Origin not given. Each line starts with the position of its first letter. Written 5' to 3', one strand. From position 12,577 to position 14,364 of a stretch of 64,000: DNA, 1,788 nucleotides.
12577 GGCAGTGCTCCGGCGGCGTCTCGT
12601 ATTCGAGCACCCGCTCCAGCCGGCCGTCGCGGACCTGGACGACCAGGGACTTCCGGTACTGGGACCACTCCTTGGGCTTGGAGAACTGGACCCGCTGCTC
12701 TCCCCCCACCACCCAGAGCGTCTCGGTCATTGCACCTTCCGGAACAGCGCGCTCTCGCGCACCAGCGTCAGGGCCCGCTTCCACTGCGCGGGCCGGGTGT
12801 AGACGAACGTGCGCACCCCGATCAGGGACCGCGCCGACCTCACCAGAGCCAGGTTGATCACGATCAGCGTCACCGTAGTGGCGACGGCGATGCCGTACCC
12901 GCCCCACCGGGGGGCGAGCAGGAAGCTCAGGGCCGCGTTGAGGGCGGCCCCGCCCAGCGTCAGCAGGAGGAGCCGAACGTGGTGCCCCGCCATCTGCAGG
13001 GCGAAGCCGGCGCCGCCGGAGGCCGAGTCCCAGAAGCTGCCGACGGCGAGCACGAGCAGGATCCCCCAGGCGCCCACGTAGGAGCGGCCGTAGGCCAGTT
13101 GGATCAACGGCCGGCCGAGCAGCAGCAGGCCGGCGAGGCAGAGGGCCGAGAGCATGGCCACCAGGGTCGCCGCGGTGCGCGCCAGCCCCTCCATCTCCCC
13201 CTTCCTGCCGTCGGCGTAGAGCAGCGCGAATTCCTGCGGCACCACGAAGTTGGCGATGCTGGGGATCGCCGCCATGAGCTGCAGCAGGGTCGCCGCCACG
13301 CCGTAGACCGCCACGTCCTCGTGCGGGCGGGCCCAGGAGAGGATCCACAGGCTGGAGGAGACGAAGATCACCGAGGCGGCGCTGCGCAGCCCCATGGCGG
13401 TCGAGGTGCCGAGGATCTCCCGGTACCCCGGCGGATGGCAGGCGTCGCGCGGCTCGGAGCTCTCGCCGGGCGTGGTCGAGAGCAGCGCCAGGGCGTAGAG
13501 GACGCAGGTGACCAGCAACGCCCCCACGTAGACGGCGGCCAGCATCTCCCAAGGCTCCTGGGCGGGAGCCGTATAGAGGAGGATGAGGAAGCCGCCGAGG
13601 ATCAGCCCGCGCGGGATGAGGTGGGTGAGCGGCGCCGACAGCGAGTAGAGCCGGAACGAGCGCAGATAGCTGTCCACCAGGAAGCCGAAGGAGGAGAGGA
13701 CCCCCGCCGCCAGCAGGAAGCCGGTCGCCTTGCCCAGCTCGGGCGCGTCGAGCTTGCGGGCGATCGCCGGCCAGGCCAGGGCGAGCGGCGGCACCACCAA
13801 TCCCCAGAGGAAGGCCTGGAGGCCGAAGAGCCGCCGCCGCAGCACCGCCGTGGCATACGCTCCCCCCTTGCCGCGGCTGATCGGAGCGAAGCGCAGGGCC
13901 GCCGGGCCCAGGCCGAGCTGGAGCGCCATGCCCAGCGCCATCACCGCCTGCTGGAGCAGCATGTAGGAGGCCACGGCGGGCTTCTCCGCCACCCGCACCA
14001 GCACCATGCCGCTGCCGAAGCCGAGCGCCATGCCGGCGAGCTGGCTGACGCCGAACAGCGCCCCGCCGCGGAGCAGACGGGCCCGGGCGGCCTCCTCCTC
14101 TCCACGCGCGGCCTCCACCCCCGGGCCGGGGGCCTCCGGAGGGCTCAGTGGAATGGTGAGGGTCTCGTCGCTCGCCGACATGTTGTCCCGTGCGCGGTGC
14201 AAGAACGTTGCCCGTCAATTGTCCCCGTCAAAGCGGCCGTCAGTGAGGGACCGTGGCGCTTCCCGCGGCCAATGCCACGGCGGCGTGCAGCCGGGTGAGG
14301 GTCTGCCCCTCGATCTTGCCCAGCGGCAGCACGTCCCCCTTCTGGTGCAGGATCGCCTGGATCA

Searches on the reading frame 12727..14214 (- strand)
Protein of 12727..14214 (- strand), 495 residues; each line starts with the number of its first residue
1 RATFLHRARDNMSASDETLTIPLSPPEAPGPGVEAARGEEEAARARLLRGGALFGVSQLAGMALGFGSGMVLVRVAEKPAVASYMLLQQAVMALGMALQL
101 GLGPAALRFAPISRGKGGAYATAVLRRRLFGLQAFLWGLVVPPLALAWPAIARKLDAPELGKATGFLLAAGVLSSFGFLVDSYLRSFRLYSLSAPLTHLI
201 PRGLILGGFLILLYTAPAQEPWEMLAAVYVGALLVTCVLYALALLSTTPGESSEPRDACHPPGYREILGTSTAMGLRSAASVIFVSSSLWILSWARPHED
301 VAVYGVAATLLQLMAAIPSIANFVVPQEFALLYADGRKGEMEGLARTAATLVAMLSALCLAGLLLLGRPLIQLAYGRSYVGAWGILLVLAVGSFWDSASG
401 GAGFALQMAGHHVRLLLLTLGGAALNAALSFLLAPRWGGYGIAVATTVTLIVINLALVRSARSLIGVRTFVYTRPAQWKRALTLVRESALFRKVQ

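Call 77: search_protein_families(library=pfam, proteins=[window:12727-14214:-], max_evalue=0.0001)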
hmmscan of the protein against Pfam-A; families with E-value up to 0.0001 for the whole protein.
window:12727-14214:- (495 aa): 2 families
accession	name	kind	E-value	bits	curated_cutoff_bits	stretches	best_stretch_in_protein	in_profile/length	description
PF01943.22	Polysacc_synt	-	9.4e-07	29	28.2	1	47-314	1-254/274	Polysaccharide biosynthesis protein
PF03023.19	MurJ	-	1.4e-05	24.3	27.4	0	203-378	162-310/451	Lipid II flippase MurJ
